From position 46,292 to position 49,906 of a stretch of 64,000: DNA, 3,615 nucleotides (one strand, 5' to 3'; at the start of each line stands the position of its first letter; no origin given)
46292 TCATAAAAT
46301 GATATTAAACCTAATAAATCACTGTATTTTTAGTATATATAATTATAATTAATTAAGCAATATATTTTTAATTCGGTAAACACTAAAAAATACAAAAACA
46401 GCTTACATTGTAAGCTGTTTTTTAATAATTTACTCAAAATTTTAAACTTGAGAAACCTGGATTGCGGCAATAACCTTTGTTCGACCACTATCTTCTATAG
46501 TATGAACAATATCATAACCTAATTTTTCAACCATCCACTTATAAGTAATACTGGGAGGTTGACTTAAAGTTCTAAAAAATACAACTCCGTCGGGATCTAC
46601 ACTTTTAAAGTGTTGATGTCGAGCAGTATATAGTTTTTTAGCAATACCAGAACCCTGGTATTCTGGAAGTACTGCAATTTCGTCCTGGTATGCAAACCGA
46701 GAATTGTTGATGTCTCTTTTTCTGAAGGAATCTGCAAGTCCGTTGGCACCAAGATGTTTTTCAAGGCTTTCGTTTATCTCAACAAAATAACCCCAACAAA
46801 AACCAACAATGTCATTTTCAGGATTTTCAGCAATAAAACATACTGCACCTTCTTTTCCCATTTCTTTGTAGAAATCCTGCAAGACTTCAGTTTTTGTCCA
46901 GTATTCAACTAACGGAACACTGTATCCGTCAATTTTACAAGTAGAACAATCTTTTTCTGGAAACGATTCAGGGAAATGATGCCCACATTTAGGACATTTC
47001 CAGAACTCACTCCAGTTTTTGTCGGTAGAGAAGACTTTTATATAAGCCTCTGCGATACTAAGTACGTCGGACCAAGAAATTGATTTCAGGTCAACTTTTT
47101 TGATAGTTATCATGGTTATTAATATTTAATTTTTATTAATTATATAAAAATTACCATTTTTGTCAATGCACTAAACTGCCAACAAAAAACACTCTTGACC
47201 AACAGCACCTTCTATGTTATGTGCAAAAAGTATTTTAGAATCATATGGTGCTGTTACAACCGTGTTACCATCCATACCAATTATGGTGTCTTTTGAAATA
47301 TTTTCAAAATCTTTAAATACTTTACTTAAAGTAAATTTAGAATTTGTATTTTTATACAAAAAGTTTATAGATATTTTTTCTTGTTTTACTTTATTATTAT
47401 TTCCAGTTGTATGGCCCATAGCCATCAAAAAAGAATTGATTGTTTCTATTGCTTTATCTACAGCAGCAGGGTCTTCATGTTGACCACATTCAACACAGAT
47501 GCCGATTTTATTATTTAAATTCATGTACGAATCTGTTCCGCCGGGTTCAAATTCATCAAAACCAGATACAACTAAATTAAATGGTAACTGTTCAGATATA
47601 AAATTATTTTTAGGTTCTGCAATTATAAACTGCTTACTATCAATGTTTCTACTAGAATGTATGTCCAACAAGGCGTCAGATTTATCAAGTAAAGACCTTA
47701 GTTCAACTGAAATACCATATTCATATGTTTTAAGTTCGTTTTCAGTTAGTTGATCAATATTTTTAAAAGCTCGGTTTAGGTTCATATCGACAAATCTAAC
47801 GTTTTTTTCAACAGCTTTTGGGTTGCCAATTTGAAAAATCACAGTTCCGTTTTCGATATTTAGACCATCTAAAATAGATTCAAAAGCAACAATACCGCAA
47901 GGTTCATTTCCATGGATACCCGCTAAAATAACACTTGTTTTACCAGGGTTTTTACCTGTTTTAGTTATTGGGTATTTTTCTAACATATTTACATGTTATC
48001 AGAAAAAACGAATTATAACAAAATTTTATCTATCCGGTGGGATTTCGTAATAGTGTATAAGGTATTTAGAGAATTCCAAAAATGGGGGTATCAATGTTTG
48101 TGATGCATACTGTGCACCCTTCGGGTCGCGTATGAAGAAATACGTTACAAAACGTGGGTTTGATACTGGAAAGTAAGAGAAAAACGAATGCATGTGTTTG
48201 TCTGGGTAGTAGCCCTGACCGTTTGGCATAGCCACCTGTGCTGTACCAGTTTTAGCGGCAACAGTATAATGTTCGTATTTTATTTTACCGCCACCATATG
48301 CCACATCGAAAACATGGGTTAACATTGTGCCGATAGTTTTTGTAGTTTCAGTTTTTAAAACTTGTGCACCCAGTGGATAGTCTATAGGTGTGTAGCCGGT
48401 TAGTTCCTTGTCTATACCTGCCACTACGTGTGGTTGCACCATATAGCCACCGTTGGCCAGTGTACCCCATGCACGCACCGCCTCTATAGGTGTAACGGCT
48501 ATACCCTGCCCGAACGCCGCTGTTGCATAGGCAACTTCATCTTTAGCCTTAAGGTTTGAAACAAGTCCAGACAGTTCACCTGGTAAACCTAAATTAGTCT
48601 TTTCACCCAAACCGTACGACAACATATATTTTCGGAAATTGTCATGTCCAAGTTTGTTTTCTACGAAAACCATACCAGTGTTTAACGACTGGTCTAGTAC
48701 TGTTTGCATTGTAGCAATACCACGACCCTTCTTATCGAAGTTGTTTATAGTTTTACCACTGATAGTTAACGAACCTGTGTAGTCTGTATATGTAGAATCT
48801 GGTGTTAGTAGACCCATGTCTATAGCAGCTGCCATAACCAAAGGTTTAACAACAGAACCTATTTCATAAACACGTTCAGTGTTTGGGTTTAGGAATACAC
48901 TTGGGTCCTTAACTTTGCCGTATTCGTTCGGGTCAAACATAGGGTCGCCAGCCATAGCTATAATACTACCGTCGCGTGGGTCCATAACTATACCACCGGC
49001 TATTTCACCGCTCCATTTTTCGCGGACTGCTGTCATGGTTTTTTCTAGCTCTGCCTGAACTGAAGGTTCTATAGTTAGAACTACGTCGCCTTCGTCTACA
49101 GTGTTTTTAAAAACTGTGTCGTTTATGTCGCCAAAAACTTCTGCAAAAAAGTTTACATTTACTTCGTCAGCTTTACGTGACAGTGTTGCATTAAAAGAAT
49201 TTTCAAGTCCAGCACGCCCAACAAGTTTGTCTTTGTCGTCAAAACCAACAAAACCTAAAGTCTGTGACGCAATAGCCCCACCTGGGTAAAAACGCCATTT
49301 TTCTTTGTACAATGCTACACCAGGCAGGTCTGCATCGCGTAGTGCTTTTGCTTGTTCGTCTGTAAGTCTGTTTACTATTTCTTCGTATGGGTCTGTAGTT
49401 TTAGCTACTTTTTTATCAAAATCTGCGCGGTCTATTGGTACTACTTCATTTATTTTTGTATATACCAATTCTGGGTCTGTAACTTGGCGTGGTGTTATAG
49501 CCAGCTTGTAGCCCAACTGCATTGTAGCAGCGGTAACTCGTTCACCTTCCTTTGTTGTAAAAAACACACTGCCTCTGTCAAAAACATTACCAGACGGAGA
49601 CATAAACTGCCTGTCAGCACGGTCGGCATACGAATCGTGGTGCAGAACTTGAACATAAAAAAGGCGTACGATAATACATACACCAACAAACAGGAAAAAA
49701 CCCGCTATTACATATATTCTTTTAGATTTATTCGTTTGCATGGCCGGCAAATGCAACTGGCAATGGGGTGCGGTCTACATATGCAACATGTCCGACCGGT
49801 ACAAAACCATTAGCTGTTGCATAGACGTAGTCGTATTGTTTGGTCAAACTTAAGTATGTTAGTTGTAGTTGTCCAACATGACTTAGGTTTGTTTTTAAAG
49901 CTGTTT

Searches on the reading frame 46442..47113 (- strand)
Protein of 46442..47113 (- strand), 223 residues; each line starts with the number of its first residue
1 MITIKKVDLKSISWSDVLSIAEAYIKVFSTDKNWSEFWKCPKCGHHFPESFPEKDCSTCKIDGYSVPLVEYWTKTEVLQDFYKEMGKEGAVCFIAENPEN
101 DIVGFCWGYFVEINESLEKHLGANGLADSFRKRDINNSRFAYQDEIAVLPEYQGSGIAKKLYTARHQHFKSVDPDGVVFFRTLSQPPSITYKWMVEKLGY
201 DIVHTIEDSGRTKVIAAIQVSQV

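Call 11: search_protein_families(library=pfam, proteins=[window:46442-47113:-], max_evalue=0.001)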
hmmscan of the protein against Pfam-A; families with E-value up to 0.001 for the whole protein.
window:46442-47113:- (223 aa): 2 families
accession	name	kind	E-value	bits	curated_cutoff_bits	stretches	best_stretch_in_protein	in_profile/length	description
PF13508.13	Acetyltransf_7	-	7.1e-07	30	27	1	90-169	3-56/84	Acetyltransferase (GNAT) domain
PF00583.31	Acetyltransf_1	-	6.5e-06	26.9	20.7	1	73-169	17-88/116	Acetyltransferase (GNAT) family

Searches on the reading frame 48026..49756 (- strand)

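Call 57: search_protein_families(library=pfam, proteins=[window:48026-49756:-], max_evalue=0.00001)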
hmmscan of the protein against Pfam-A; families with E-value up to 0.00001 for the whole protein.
window:48026-49756:- (576 aa): 2 families
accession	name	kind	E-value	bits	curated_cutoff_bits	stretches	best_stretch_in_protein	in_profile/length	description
PF00905.27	Transpeptidase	-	3.7e-65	220.5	22.1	1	256-552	4-286/299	Penicillin binding protein transpeptidase domain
PF03717.20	PBP_dimer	-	1.7e-08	35.6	24.4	1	77-195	18-161/180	Penicillin-binding Protein dimerisation domain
